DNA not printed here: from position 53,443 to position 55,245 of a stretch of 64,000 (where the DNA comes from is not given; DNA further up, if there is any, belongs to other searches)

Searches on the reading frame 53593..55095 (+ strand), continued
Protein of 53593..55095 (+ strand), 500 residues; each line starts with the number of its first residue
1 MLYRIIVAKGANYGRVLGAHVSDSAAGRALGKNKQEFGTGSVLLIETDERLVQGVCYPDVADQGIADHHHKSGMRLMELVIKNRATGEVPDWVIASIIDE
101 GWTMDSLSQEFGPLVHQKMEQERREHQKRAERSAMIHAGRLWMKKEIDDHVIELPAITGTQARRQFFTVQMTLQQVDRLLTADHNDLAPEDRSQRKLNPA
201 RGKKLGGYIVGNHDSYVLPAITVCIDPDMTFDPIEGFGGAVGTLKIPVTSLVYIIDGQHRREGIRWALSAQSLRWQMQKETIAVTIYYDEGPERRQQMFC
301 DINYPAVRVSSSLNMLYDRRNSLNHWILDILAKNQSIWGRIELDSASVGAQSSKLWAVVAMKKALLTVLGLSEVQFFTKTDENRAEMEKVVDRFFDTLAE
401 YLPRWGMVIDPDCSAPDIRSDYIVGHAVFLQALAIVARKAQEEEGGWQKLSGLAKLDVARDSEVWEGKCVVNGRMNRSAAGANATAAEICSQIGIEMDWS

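Call 21: find_related_loci(query=A3, collection=genome_contigs, flank=10000)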
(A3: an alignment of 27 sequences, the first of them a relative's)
Query A3 (500 aa) in genome_contigs; peptide patterns used: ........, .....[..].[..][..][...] (x = any residue, [..] = any of these).
600 stretches matched a pattern (row limit reached: there are more); 583 encode a relative of the query (tblastn E <= 1e-3); the best 80 are kept; 80 distinct loci.
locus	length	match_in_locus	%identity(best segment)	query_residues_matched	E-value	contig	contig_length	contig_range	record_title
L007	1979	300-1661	35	45-491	4e-92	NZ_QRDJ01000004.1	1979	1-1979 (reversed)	Kushneria indalinina DSM 14324 Ga0215643_113, whole genome shotgun sequence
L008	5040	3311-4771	34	26-489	2e-86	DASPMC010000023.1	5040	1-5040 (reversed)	MAG TPA_asm: Noviherbaspirillum sp. isolate SMAG_U12082 k141_143728, whole genome shotgun sequence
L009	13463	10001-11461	33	14-497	2e-83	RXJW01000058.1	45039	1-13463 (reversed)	MAG: Burkholderiales bacterium isolate AWTP1-25 sample_67_scaffold_202, whole genome shotgun sequence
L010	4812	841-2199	34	54-497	4e-81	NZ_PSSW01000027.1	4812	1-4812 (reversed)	Marinobacter flavimaris strain LMG 23834 MDHKLMBL_28, whole genome shotgun sequence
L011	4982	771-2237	34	14-492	5e-81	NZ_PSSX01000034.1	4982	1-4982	Marinobacter maroccanus strain N4 KEHDKFFH_35, whole genome shotgun sequence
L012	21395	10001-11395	33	42-497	3e-79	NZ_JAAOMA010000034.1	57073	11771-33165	Chromobacterium fluminis strain HSC-31F16 NODE_34_length_57073_cov_15.200558, whole genome shotgun sequence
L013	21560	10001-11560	29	2-497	8e-74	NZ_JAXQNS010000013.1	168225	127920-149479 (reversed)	Pseudomonas sp. RP23018S RP23018S_contig_13, whole genome shotgun sequence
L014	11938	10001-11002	37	154-497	3e-68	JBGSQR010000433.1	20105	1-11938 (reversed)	MAG: Geobacterales bacterium isolate JTS-AC338 k141_271307, whole genome shotgun sequence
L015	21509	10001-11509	28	1-487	3e-67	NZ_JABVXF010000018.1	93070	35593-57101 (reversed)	Pseudoalteromonas sp. 0303 strain 303 NODE_18_length_93070_cov_129.333, whole genome shotgun sequence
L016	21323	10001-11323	33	73-497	5e-75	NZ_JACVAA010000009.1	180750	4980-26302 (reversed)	Pseudomonas sp. PDM15 NODE_9_length_180750_cov_61.865283, whole genome shotgun sequence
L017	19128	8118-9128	33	156-497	8e-59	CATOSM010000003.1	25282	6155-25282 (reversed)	MAG: uncultured Candidatus Nitrosopumilus sp. isolate 29923d23-9274-4d90-ac20-21b5014b58ae genome assembly, contig: cont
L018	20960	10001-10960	36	154-478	4e-55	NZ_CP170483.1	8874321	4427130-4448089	Kitasatospora purpeofusca strain ZZ-48 chromosome, complete genome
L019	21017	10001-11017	32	154-497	2e-54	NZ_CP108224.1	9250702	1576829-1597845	Streptomyces sp. NBC_00090 chromosome, complete genome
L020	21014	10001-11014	31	156-498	4e-54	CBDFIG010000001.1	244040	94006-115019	MAG: Nitrosopumilus sp. isolate 41e30ba3-b6f6-43af-a9d5-697a66a5e9ae genome assembly, contig: contig_1, whole genome sho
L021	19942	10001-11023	33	153-498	3e-54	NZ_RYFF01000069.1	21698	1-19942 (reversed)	Candidatus Chloroploca sp. Khr17 NODE_144, whole genome shotgun sequence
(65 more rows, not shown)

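Call 23: search_dna_similar(query=window:53593-55095:+, collection=plasmids, mode=protein, max_rows=40)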
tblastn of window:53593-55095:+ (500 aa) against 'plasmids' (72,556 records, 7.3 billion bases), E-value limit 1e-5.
Records with a match: 983; places in all: 990; records where one place covers at least 80% of the query: 48.
Best place of each record, by identity: <60% 983.
By first word of the organism name: Klebsiella 479; Enterobacter 131; Escherichia 104; Vibrio 62; Citrobacter 50; Pseudomonas 38; Salmonella 21; Serratia 18; Aeromonas 13; Priestia 5; and 40 more.
By predicted mobility (MOB-suite, as given by PLSDB): conjugative 827; non-mobilizable 129; mobilizable 27.
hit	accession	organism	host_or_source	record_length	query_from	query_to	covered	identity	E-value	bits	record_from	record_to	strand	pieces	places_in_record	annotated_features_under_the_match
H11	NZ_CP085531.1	Vogesella sp. XCS3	Xenopus laevis,bacterial culture,swab ...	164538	6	478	95%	35.4%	1e-85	295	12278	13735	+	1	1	DNA sulfur modification protein DndB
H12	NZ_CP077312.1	Aeromonas sp. FDAARGOS 1405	-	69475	1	497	99%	32.6%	3e-75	265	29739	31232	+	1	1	DNA sulfur modification protein DndB | hypothetical protein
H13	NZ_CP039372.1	Pseudomonas putida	Pyrus communis 'Williams',pear ...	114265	14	500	97%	32.9%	4e-70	250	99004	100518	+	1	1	DNA sulfur modification protein DndB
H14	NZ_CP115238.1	Pseudomonas aeruginosa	Homo sapiens,culture samples from human ...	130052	1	497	99%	32.1%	3e-71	253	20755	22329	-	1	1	DNA sulfur modification protein DndB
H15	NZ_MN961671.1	Pseudomonas aeruginosa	-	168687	1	497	99%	32.1%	3e-71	253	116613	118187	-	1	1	DNA sulfur modification protein DndB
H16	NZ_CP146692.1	Pseudomonas juntendi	-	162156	14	500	97%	32.7%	3e-70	250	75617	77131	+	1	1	DNA sulfur modification protein DndB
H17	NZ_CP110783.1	Pseudomonas putida DOT-T1E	pure cell culture,environment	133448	14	500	97%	32.7%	5e-70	250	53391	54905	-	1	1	DNA sulfur modification protein DndB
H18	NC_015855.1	Pseudomonas putida DOT-T1E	-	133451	14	500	97%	32.7%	5e-70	250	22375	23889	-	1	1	DNA sulfur modification protein DndB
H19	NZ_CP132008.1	Pseudomonas putida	Homo sapiens,respiratory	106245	14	500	97%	32.7%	7e-70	249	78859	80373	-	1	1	DNA sulfur modification protein DndB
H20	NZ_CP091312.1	Pseudomonas juntendi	Homo sapiens,metagenomic assembly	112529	14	500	97%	32.7%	8e-70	249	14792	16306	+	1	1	DNA sulfur modification protein DndB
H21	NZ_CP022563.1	Pseudomonas monteilii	cell culture,soil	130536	14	500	97%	32.7%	2e-69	248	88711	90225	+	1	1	DNA sulfur modification protein DndB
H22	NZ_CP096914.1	Pseudomonas aeruginosa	Homo sapiens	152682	14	500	97%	32.7%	2e-69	248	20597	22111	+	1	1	DNA sulfur modification protein DndB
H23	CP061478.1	Aeromonas media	biofilm sample,biofilm sample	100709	1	478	94%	33.7%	7e-56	244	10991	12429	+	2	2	DNA sulfur modification protein DndB | hypothetical protein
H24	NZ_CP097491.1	Pseudomonas sp. BYT-5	wastewater treatment tank,soil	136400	14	500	97%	32.5%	7e-69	246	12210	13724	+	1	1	DNA sulfur modification protein DndB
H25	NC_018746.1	Pseudomonas putida ND6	-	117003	1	497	99%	31.7%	1e-71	254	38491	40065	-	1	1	DNA sulfur modification protein DndB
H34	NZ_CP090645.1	Burkholderia contaminans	sheep,milk,milk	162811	11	478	94%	32.7%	2e-78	274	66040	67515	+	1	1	DNA sulfur modification protein DndB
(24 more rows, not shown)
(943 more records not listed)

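Call 24: search_dna_similar(query=window:53593-55095:+, collection=phages, mode=protein, max_rows=25)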
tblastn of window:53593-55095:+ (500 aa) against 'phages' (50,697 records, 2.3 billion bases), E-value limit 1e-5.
Records with a match: 44; places in all: 44; records where one place covers at least 80% of the query: 0.
Best place of each record, by identity: <60% 44.
By first word of the organism name: Vibrio 22; Klebsiella 12; Salmonella 7; Bacteriophage 2; Pseudoalteromonas 1.
By host as written in the record: - 19; Klebsiella pneumoniae 10; Vibrio crassostreae 4; pathenogenic Salmonella bacterium 2; Salmonella enterica serovar Typhimurium strain LT2 2; Homo sapiens 1; Pseudoalteromonas sp. KB12-38 1; Vibrio anguillarum strain PF430-3 1; and 4 more.
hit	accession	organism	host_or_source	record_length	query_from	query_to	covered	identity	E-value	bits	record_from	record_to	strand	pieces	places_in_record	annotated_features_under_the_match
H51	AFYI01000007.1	Salmonella enterica subsp. enterica serovar Infantis str. ...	Homo sapiens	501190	149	498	70%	29.8%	5e-45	175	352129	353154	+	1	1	DNA sulfur modification protein DndB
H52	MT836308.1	Bacteriophage sp.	human fecal samples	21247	153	497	69%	30.1%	1e-36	150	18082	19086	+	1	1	record has no annotation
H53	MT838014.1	Bacteriophage sp.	human fecal samples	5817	154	478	65%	29.8%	1e-36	150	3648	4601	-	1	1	record has no annotation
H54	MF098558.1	Pseudoalteromonas phage KB12-38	Pseudoalteromonas sp. KB12-38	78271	147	497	70%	25.3%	6e-20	100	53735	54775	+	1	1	DNA sulfur modification protein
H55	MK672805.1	Vibrio phage Va_PF430-3_p42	Vibrio anguillarum strain PF430-3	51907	148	470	65%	27.3%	8e-30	130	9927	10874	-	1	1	DGQHR domain-containing protein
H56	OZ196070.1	Vibrio phage K449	Seawater and oysters mix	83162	153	470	64%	27.5%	5e-25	115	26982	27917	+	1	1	hypothetical protein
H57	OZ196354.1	Vibrio phage K376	Seawater and oysters mix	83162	153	470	64%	27.5%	5e-25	115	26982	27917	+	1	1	hypothetical protein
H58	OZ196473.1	Vibrio phage K486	Seawater and oysters mix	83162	153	470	64%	27.5%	5e-25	115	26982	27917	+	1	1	hypothetical protein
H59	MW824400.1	Vibrio phage 51E28.4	Vibrio crassostreae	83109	147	470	65%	26.7%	2e-28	125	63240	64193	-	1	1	hypothetical protein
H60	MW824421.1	Vibrio phage 51E28.1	Vibrio crassostreae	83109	147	470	65%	26.7%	2e-28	125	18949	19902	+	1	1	hypothetical protein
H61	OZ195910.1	Vibrio phage K478b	Seawater and oysters mix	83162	153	470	64%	27.2%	2e-24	113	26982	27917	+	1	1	hypothetical protein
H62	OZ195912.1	Vibrio phage K478a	Seawater and oysters mix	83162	153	470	64%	27.2%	2e-24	113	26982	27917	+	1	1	hypothetical protein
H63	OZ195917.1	Vibrio phage K468a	Seawater and oysters mix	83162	153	470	64%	27.2%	2e-24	113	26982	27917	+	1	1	hypothetical protein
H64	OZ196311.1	Vibrio phage K473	Seawater and oysters mix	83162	153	470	64%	27.2%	2e-24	113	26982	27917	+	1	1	hypothetical protein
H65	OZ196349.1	Vibrio phage K381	Seawater and oysters mix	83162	153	470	64%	27.2%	2e-24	113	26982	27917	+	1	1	hypothetical protein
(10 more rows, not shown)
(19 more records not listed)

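Call 25: get_annotated_region(hit=H18, flank=9000)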
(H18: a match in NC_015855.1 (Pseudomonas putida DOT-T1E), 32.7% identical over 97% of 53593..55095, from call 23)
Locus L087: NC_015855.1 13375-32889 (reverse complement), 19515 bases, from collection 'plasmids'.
description: Pseudomonas putida DOT-T1E plasmid pGRT1, complete sequence
organism: Pseudomonas putida DOT-T1E (NCBI taxid 1196325)
taxonomy: Bacteria; Pseudomonadota; Gammaproteobacteria; Pseudomonadales; Pseudomonadaceae; Pseudomonas; Pseudomonas putida; Pseudomonas putida DOT-T1E
host: -; source: -; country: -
typing (MOB-suite, as given by PLSDB): conjugative; replicon rep_cluster_398; relaxase MOBP; mating-pair formation MPF_I
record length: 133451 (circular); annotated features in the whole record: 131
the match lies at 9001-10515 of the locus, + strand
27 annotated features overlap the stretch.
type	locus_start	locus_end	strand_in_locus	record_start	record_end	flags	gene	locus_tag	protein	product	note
CDS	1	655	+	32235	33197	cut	-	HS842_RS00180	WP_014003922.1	SdiA-regulated domain-containing protein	-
CDS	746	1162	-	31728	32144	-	-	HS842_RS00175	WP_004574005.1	hypothetical protein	-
CDS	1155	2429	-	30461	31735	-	-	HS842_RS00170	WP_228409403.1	tyrosine-type recombinase/integrase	GO:0015074 - DNA integration [Evidence IEA]; GO:0006310 - DNA recombination [Evidence IEA]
CDS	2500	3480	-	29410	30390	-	-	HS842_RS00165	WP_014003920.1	IS5-like element ISPa41 family transposase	GO:0006313 - DNA transposition [Evidence IEA]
CDS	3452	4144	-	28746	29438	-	-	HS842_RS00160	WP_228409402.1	hypothetical protein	-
CDS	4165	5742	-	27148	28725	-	-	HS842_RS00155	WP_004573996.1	hypothetical protein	-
CDS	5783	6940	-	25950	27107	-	-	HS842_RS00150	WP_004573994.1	tyrosine-type recombinase/integrase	GO:0015074 - DNA integration [Evidence IEA]; GO:0006310 - DNA recombination [Evidence IEA]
CDS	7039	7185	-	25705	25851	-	-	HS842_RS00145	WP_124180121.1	DNA-directed DNA polymerase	-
CDS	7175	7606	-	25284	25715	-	umuD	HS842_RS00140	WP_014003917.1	translesion error-prone DNA polymerase V autoproteolytic subunit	-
CDS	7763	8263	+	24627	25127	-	-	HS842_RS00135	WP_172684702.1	hypothetical protein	-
CDS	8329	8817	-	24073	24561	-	-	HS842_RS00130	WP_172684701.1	AsnC family protein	-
CDS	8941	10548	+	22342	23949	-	-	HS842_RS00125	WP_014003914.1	DNA sulfur modification protein DndB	-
CDS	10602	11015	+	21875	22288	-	-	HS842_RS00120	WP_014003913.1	hypothetical protein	-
CDS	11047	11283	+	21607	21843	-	-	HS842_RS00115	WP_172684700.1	antirestriction protein ArdR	-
CDS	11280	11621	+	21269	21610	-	-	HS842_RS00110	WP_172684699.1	hypothetical protein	-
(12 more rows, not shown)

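Call 26: get_annotated_region(hit=H11, flank=9000)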
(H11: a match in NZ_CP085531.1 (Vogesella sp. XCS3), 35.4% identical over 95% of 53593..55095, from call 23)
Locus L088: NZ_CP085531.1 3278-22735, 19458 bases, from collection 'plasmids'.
description: Vogesella sp. XCS3 plasmid unnamed, complete sequence
organism: Vogesella sp. XCS3 (NCBI taxid 2877939)
taxonomy: Bacteria; Pseudomonadota; Betaproteobacteria; Neisseriales; Chromobacteriaceae; Vogesella; Vogesella sp. XCS3
host: -; source: Xenopus laevis,bacterial culture,swab of adult female 2 skin; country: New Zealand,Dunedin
typing (MOB-suite, as given by PLSDB): non-mobilizable
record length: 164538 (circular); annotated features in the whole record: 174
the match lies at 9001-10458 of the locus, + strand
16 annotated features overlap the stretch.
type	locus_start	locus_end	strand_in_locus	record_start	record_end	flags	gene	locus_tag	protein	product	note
CDS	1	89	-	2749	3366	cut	-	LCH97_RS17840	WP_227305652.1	hypothetical protein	-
CDS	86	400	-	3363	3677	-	-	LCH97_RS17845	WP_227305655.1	hypothetical protein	-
CDS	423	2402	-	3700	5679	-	-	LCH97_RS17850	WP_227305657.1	ATP-dependent helicase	-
CDS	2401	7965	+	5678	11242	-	-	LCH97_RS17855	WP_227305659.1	strawberry notch-like NTP hydrolase domain-containing protein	-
CDS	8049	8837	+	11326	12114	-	-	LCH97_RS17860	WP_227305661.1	EAL domain-containing protein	-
CDS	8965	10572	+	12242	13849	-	-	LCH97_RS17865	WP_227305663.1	DNA sulfur modification protein DndB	-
CDS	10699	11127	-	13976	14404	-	-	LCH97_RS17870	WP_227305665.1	hypothetical protein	-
CDS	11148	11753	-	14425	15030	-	-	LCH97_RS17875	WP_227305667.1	hypothetical protein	-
CDS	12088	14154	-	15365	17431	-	-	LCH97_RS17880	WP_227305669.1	hypothetical protein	-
CDS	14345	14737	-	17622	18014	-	-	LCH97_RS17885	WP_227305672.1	hypothetical protein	-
CDS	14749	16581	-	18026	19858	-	-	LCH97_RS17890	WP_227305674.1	toprim domain-containing protein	-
CDS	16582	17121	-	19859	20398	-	-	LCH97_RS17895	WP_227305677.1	hypothetical protein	-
CDS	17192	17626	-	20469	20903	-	-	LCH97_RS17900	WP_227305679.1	hypothetical protein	-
CDS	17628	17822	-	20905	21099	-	-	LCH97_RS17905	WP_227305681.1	hypothetical protein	-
CDS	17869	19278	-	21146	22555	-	-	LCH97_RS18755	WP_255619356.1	hypothetical protein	-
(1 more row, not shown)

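Call 27: get_annotated_region(hit=H12, flank=9000)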
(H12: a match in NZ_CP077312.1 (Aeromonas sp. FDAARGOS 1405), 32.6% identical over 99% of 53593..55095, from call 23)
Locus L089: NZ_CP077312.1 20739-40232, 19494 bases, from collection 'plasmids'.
description: Aeromonas sp. FDAARGOS 1405 plasmid unnamed1, complete sequence
organism: Aeromonas sp. FDAARGOS 1405 (NCBI taxid 2778054)
taxonomy: Bacteria; Pseudomonadota; Gammaproteobacteria; Aeromonadales; Aeromonadaceae; Aeromonas; Aeromonas sp. FDAARGOS 1405
host: -; source: -; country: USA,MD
typing (MOB-suite, as given by PLSDB): non-mobilizable
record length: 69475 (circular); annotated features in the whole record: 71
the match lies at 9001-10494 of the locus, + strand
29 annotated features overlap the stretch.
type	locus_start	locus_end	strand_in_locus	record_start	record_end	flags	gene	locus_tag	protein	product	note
CDS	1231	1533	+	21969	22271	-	-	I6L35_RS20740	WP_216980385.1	hypothetical protein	-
CDS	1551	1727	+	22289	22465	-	-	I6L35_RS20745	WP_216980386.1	hypothetical protein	-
CDS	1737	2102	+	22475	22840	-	-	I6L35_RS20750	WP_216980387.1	helix-turn-helix transcriptional regulator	-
CDS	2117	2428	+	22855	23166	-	-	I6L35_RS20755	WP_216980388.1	hypothetical protein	-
CDS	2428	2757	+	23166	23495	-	-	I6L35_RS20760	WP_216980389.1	hypothetical protein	-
CDS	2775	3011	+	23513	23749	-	-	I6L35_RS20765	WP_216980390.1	hypothetical protein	-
CDS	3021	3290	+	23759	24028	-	-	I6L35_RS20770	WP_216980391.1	hypothetical protein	-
CDS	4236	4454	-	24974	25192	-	-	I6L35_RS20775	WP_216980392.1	hypothetical protein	-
CDS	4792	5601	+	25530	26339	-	-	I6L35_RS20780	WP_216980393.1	ParA family protein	-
CDS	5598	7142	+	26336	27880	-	-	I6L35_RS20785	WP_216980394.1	ParB/RepB/Spo0J family partition protein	GO:0007059 - chromosome segregation [Evidence IEA]; GO:0000910 - cytokinesis [Evidence IEA]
CDS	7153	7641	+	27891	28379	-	-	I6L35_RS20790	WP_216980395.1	hypothetical protein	-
CDS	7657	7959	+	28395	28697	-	-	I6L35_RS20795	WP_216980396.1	hypothetical protein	-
CDS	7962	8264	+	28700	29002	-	-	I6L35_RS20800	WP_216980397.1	hypothetical protein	-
CDS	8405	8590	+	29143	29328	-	-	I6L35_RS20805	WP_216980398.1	hypothetical protein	-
CDS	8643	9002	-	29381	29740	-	-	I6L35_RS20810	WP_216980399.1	hypothetical protein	-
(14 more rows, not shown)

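Call 49: search_protein_families(library=ncbifam, proteins=[L019:8718-9872:-, L019:9899-11068:+, L019:10861-12561:+, L019:12548-14536:+, L019:14457-14903:+], max_evalue=0.00001)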
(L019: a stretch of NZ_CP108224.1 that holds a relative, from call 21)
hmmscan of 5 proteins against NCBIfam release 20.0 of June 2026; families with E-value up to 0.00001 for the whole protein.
L019:8718-9872:- (384 aa): 16 families
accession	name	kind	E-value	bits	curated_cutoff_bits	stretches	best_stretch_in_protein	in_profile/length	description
TIGR03235.1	DNA_S_dndA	equivalog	3e-161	536.6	480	1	8-359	1-353/353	cysteine desulfurase DndA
NF010611.0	PRK14012.1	equivalog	4.5e-108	361.8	548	1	7-359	7-359/406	IscS subfamily cysteine desulfurase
TIGR02006.1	IscS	equivalog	4e-106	355.4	643.2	1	7-372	5-367/402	IscS subfamily cysteine desulfurase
TIGR03402.1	FeS_nifS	equivalog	1.5e-103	346.5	530.75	1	8-377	2-367/379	cysteine desulfurase NifS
NF002806.0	PRK02948.1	subfamily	9.5e-69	232.2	304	1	7-380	2-372/381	IscS subfamily cysteine desulfurase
TIGR03403.1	nifS_epsilon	equivalog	3e-67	227.1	587.7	1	8-374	2-367/382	NifS family cysteine desulfurase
TIGR01979.1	sufS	subfamily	5.7e-40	137.4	475.1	1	5-236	18-249/403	SufS family cysteine desulfurase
TIGR01977.1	am_tr_V_EF2568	hypoth_equivalog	2.5e-39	135.4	377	1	7-331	1-338/376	cysteine desulfurase family protein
NF041166.1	f2_encap_cargo1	exception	1.8e-25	90.1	800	1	6-227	246-469/623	family 2A encapsulin nanocompartment cargo protein cysteine desulfurase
NF040779.1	Sec_lyase_SclA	exception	2e-23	82.9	525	1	8-321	2-326/378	selenocysteine lyase SclA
NF006791.0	PRK09295.1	equivalog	4.3e-19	68.9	661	1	3-227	21-247/406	cysteine desulfurase SufS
TIGR04343.1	egtE_PLP_lyase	equivalog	5.8e-17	61.5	400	1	8-226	16-223/370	ergothioneine biosynthesis PLP-dependent enzyme EgtE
TIGR01976.1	am_tr_V_VC1184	hypoth_equivalog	8.9e-17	61.5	352.35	1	6-286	19-297/401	cysteine desulfurase-like protein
TIGR03392.1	FeS_syn_CsdA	equivalog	2.5e-16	59.8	493.6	1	6-237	17-247/398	cysteine desulfurase CsdA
NF008126.0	PRK10874.1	equivalog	4.1e-16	59.1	607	1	6-236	20-249/401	cysteine desulfurase CsdA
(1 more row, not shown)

L019:9899-11068:+ (389 aa): 2 families
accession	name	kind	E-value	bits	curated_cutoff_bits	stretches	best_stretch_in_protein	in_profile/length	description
TIGR03233.1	DNA_S_dndB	equivalog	1.5e-160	534.1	328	1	31-384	2-355/355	DNA sulfur modification protein DndB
TIGR03187.1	DGQHR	domain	1.8e-81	273.9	58.85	1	37-312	1-275/276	DGQHR domain-containing protein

L019:10861-12561:+ (566 aa): 7 families
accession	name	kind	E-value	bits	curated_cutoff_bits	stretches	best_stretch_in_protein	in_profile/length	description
NF005316.0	PRK06850.1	equivalog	2.5e-210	699.5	536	1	81-548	8-477/505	hypothetical protein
TIGR03183.1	DNA_S_dndC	equivalog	7.1e-210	697.5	290.4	1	91-527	2-446/447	DNA phosphorothioation system sulfurtransferase DndC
NF010367.0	PRK13795.1-2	equivalog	2.5e-12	46.1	456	1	85-287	225-393/584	hypothetical protein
NF010366.0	PRK13795.1-1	equivalog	8.8e-11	40.7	745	1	101-287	265-421/667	hypothetical protein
NF010368.0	PRK13795.1-3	equivalog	1.5e-10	39.9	588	1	83-289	228-400/635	hypothetical protein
NF006351.0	PRK08576.1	equivalog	2.7e-10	39.4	290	1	98-288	230-380/436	hypothetical protein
NF010369.0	PRK13795.1-4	equivalog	2.7e-10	39.1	1086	1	81-288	230-407/633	hypothetical protein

L019:12548-14536:+ (662 aa): 9 families
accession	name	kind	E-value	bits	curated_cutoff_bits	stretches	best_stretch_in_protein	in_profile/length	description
TIGR03185.1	DNA_S_dndD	equivalog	8.8e-211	701.8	245.85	1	1-653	1-650/650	DNA sulfur modification protein DndD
NF041035.1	Rad50_Halo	equivalog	5.5e-16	58.1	1000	2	341-619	563-856/883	DNA double-strand break repair ATPase Rad50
NF002572.0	PRK02224.1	equivalog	2.9e-15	55.6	1087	2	343-618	572-855/888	DNA double-strand break repair ATPase Rad50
TIGR00618.1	sbcc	subfamily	1.1e-10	40.2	478.5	1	1-93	1-84/1043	exonuclease subunit SbcC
NF045487.1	ASRP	equivalog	5.5e-08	31.9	300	0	182-600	163-577/593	archaea-specific SMC-related protein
NF003034.1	PRK03918.1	equivalog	3.8e-07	28.5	700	1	1-281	1-264/878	DNA double-strand break repair ATPase Rad50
NF045780.1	TrlF_fam_ATP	equivalog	1.3e-06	27.5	350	1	38-568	319-839/944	TrlF family AAA-like ATPase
NF041760.1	PtuA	equivalog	3.7e-06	26.1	500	0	1-52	50-96/524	retron Ec78 anti-phage system effector ATPase PtuA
TIGR00611.2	recf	equivalog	3.9e-06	26.3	172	0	19-55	14-48/339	DNA replication/repair protein RecF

L019:14457-14903:+ (148 aa): 1 family
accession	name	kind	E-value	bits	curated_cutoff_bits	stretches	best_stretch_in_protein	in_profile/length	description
TIGR03184.1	DNA_S_dndE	equivalog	1.1e-36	125.4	71.85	1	29-133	1-104/104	DNA sulfur modification protein DndE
